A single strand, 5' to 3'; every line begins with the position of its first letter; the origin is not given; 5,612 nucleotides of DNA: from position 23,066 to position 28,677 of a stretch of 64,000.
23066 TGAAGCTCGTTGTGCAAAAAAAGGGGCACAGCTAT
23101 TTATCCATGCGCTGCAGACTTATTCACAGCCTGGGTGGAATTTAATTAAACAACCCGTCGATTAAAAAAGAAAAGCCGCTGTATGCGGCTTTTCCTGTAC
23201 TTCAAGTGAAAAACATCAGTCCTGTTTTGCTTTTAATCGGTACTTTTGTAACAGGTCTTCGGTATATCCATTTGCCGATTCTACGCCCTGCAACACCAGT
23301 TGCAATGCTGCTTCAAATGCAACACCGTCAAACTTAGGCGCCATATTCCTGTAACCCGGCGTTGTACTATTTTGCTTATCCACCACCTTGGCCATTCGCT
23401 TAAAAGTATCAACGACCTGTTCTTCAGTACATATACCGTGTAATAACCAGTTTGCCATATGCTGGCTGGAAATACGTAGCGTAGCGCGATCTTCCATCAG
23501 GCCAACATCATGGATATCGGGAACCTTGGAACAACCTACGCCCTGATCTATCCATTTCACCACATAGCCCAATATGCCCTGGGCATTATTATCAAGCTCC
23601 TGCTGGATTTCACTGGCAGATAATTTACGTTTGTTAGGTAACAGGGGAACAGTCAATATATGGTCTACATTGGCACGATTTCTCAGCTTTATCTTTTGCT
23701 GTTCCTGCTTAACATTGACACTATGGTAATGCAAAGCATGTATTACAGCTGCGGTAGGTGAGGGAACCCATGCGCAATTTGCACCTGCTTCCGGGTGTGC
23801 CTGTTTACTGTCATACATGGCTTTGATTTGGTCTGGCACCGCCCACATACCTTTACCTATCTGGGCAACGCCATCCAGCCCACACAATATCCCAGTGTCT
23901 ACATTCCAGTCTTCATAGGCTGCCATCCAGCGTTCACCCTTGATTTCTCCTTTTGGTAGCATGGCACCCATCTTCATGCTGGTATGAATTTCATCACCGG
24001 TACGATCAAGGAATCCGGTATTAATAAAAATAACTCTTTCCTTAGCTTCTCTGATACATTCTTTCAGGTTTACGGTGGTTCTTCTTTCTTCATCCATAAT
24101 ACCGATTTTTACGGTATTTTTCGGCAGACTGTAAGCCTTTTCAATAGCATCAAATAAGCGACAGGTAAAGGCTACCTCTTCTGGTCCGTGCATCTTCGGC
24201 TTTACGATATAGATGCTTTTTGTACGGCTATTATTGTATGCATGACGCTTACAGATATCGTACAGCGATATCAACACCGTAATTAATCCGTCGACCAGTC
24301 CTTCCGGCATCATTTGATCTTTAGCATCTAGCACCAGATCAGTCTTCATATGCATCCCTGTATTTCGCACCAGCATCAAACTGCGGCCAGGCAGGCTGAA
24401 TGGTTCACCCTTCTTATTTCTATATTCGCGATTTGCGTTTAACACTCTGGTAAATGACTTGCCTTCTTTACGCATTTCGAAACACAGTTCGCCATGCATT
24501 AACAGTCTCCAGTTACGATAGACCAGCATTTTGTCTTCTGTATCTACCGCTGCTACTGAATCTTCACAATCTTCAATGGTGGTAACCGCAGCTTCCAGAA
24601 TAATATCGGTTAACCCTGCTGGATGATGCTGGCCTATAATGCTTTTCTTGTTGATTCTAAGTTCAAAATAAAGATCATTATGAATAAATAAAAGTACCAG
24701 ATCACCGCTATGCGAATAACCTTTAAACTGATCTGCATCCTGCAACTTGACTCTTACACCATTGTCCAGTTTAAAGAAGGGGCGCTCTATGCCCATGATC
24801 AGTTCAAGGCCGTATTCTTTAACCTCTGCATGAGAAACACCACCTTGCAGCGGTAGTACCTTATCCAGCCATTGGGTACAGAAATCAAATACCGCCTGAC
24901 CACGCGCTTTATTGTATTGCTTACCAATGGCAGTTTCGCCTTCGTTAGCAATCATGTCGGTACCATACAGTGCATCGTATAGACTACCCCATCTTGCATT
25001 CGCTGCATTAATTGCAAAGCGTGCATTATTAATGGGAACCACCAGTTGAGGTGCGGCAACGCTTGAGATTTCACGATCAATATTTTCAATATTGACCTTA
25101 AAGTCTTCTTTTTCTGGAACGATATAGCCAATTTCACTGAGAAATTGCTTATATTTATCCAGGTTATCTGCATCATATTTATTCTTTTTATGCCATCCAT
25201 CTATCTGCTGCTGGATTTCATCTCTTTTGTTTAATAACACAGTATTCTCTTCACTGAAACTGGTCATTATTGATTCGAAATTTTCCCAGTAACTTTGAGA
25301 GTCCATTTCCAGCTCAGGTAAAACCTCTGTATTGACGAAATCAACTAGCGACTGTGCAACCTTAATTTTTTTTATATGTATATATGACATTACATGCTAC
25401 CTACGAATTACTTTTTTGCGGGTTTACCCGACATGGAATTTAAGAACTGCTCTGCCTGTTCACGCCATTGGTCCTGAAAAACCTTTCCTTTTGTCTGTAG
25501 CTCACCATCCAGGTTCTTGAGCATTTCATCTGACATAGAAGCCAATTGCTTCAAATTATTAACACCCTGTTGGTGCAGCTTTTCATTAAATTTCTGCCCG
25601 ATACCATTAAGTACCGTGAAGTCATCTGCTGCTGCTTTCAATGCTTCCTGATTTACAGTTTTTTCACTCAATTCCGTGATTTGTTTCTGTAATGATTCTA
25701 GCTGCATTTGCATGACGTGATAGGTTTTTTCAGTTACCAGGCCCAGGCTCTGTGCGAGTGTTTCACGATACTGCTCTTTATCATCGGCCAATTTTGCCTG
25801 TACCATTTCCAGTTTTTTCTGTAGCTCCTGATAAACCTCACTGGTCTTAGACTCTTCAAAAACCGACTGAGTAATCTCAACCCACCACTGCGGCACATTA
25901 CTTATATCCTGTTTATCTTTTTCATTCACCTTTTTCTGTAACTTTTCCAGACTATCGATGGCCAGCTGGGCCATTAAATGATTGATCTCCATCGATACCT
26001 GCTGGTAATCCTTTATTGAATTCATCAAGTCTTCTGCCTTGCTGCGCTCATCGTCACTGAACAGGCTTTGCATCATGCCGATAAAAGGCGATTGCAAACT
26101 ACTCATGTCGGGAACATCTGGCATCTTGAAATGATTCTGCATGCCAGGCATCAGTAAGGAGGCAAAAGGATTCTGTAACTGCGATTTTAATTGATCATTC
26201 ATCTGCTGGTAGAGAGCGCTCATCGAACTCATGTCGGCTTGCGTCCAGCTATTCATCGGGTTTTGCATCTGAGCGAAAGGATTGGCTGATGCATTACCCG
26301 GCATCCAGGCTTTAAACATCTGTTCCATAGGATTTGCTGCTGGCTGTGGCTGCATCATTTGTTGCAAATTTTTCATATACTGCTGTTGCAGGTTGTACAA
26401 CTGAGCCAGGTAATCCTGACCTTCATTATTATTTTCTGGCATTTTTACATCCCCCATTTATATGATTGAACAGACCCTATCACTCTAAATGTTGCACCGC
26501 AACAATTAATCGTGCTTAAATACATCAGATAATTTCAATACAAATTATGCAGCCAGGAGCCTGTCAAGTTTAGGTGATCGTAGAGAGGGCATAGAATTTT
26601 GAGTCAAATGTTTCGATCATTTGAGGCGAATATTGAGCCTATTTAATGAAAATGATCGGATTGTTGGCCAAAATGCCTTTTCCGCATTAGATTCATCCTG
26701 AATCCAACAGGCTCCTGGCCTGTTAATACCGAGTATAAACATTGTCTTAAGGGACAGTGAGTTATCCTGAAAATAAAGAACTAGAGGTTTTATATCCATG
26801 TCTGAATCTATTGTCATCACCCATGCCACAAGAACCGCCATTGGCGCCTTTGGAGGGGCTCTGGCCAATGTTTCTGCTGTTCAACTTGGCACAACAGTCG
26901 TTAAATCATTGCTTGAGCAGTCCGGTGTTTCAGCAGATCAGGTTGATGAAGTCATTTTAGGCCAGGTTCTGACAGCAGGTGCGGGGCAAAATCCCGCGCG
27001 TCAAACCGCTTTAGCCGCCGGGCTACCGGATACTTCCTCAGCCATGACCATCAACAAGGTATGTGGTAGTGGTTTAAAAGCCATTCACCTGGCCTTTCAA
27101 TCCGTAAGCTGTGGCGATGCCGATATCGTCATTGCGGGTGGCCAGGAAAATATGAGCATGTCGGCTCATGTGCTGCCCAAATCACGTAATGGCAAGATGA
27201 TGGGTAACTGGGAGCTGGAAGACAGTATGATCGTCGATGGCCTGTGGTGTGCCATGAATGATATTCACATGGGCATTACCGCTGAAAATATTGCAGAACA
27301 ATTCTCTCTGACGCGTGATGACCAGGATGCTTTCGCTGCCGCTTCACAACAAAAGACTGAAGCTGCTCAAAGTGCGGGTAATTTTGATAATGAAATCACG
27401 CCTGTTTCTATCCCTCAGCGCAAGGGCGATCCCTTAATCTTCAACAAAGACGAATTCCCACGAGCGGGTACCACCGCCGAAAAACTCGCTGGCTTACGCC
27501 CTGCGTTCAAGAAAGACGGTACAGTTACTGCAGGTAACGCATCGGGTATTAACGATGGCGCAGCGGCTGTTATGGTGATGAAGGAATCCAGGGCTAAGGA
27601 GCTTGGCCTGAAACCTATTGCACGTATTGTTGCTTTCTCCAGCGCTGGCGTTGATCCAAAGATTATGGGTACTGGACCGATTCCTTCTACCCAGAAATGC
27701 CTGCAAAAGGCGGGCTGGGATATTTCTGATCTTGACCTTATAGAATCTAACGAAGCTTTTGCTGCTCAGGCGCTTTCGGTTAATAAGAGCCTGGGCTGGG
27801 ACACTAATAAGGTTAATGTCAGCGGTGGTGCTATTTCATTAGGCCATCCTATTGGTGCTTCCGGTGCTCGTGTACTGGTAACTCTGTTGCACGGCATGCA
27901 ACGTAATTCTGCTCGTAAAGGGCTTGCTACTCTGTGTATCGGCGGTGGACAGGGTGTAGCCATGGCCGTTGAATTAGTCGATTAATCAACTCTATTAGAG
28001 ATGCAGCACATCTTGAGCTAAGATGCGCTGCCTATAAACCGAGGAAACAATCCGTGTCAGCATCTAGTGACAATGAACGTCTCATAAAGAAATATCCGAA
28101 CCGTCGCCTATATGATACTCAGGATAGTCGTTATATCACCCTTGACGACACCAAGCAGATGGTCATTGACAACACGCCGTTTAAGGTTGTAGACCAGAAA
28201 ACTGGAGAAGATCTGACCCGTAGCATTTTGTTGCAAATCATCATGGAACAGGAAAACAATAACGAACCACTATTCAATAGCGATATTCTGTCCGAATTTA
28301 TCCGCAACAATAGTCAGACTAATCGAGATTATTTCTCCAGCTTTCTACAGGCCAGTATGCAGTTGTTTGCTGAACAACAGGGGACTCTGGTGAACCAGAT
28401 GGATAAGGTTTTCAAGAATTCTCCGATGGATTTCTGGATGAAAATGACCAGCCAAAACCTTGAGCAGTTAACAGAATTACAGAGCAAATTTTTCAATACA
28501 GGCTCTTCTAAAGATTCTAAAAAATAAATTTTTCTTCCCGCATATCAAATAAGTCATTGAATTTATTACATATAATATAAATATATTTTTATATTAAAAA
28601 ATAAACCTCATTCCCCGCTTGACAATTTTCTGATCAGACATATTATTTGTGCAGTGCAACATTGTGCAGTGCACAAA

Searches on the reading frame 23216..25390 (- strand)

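Call 10: search_protein_families(library=pfam, proteins=[window:23216-25390:-], max_evalue=0.00001)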
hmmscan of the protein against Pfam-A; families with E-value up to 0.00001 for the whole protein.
window:23216-25390:- (724 aa): 4 families
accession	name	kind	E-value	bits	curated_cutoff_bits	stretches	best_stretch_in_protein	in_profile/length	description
PF01274.28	MS_TIM-barrel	-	1.8e-56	191.4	26.4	1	339-574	2-237/248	Malate synthase, TIM barrel domain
PF20659.2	MS_C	-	1.5e-23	83.9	23.1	1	594-698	2-96/118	Malate synthase, C-terminal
PF20656.2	MS_N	-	8.9e-11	41.6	23.5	1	15-69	2-56/64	Malate synthase, N-terminal domain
PF20658.2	MSG_insertion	-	3.1e-09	37.3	24.8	1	159-227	1-64/76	Malate synthase G, alpha-beta insertion domain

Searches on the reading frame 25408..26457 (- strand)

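Call 10: search_protein_families(library=pfam, proteins=[window:25408-26457:-], max_evalue=0.00001)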
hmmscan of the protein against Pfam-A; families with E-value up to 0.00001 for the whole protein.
window:25408-26457:- (349 aa): 1 family
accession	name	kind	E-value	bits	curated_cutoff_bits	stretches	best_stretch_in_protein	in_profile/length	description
PF09712.15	PHA_synth_III_E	-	1.6e-06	28.1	25.7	0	13-263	84-310/311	Poly(R)-hydroxyalkanoic acid synthase subunit (PHA_synth_III_E)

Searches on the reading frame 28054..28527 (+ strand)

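Call 10: search_protein_families(library=pfam, proteins=[window:28054-28527:+], max_evalue=0.00001)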
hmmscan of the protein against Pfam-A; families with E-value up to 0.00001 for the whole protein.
window:28054-28527:+ (157 aa): 1 family
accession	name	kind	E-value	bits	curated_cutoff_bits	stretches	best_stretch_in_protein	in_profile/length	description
PF07879.16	PHB_acc_N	-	1.9e-30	105.2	25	1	10-69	1-60/61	PHB/PHA accumulation regulator DNA-binding domain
